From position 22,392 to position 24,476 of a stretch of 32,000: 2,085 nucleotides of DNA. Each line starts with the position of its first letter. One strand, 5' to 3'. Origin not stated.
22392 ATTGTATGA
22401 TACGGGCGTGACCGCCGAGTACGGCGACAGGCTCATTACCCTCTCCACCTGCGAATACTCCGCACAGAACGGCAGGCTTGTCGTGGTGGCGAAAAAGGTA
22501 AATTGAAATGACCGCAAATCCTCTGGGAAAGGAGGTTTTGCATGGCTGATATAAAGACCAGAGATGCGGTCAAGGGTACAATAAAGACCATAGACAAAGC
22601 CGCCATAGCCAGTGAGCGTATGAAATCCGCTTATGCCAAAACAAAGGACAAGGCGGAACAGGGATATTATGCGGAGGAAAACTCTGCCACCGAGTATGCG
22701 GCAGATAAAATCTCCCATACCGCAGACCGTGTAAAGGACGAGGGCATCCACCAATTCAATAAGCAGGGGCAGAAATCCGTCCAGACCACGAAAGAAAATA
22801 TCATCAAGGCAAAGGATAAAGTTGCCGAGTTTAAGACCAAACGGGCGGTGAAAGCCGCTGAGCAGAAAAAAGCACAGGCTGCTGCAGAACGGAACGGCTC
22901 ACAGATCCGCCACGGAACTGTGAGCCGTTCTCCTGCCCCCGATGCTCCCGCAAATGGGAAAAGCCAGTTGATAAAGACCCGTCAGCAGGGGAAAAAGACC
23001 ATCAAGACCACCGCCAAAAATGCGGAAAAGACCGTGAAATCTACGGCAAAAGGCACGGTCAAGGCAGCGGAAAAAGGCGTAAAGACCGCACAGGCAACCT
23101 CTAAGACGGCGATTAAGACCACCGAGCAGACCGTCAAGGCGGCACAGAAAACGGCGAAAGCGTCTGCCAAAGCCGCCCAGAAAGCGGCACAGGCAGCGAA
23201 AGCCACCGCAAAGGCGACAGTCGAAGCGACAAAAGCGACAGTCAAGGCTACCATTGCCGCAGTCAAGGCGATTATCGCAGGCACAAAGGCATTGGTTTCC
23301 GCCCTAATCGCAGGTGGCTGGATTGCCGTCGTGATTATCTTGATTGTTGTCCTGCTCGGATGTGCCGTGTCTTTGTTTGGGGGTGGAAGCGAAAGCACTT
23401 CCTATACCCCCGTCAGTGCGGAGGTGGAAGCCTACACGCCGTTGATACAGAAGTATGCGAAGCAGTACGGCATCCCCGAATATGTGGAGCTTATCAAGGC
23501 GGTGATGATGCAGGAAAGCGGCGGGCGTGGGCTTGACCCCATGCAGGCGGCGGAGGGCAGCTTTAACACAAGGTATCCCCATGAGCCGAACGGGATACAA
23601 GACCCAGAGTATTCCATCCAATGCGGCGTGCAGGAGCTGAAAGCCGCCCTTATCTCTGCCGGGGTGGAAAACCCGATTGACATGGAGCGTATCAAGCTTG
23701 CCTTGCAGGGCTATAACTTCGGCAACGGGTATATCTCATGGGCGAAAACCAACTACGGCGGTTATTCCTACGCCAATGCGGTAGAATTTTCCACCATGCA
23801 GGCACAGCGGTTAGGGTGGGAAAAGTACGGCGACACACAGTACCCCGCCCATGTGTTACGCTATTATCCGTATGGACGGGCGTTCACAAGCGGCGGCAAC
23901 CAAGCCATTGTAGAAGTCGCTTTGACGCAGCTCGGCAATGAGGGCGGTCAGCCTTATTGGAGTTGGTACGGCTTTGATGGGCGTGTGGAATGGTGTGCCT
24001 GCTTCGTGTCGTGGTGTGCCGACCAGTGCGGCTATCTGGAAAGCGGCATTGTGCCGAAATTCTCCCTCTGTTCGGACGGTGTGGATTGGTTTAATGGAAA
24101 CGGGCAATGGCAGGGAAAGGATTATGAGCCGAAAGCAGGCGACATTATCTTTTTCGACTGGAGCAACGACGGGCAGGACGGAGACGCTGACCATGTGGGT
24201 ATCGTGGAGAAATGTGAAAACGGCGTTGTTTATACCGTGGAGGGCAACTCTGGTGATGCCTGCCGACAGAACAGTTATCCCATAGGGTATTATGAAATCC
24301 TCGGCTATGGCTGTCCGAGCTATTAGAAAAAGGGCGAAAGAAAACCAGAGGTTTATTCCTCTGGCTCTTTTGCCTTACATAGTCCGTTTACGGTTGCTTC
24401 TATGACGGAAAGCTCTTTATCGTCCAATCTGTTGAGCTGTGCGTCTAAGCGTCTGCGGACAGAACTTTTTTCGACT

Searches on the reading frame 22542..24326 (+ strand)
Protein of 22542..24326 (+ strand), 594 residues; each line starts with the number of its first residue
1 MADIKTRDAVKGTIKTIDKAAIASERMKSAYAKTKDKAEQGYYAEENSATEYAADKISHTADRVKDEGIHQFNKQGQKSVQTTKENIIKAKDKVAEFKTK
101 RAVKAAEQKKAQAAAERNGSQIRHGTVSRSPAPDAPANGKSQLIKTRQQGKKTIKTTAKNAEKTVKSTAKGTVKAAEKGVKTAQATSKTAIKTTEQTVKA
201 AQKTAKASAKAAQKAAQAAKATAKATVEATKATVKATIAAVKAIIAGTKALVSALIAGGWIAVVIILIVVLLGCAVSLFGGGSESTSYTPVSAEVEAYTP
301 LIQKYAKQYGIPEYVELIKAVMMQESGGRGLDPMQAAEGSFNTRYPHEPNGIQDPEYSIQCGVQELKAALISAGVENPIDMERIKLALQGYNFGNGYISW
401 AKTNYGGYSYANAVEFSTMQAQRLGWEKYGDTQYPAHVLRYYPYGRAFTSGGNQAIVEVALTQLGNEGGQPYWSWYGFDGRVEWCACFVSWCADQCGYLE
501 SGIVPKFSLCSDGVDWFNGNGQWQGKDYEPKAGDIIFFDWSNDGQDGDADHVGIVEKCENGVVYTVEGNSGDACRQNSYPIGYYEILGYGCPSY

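Call 30: search_protein_families(library=pfam, proteins=[window:22542-24326:+], max_evalue=0.001)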
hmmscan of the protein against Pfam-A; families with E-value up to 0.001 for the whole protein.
window:22542-24326:+ (594 aa): 2 families
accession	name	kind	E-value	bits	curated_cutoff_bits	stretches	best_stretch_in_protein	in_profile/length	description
PF13702.11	Lysozyme_like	-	1.2e-34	119.8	25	1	293-457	2-158/165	Lysozyme-like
PF05257.22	CHAP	-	9.9e-16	58.5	26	1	480-569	4-81/81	CHAP domain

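Call 86: find_encoding_contigs(protein=window:22542-24326:+, flank=7000, max_places=10)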
Protein window:22542-24326:+ (594 aa): 24 contigs read that carry it; 3 places shown.
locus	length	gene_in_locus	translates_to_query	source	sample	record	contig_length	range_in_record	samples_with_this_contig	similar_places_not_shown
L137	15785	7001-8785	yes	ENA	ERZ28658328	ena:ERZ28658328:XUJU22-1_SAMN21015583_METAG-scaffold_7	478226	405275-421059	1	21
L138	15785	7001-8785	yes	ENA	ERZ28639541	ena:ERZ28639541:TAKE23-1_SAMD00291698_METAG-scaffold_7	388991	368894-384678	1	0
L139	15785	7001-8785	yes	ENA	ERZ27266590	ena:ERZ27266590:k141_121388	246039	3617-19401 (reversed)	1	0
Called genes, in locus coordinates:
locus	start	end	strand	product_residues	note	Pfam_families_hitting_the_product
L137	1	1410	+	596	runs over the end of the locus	PF02534:T4SS-DNA_transf, PF10412:TrwB_AAD_bind, PF12696:TraG-D_C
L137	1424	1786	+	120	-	-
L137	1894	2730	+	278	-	PF19478:TrbL_2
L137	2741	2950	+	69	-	-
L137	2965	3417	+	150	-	PF12666:PrgI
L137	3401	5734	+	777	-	PF01935:DUF87, PF12846:AAA_10 (weak), PF19044:P-loop_TraG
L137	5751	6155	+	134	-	PF19552:DUF6075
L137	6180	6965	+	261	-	PF04203:Sortase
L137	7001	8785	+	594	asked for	PF13702:Lysozyme_like, PF05257:CHAP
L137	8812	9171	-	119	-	PF01381:HTH_3, PF12844:HTH_19 (weak), PF18430:DBD_HTH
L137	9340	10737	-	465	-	PF00512:HisKA, PF02518:HATPase_c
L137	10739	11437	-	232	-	PF00072:Response_reg, PF00486:Trans_reg_C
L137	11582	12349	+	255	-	PF00005:ABC_tran, PF13304:AAA_21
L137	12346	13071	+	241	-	PF12730:ABC2_membrane_4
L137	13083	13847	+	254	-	PF12730:ABC2_membrane_4, PF10920:DUF2705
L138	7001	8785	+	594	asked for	PF13702:Lysozyme_like, PF05257:CHAP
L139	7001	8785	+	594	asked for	PF13702:Lysozyme_like, PF05257:CHAP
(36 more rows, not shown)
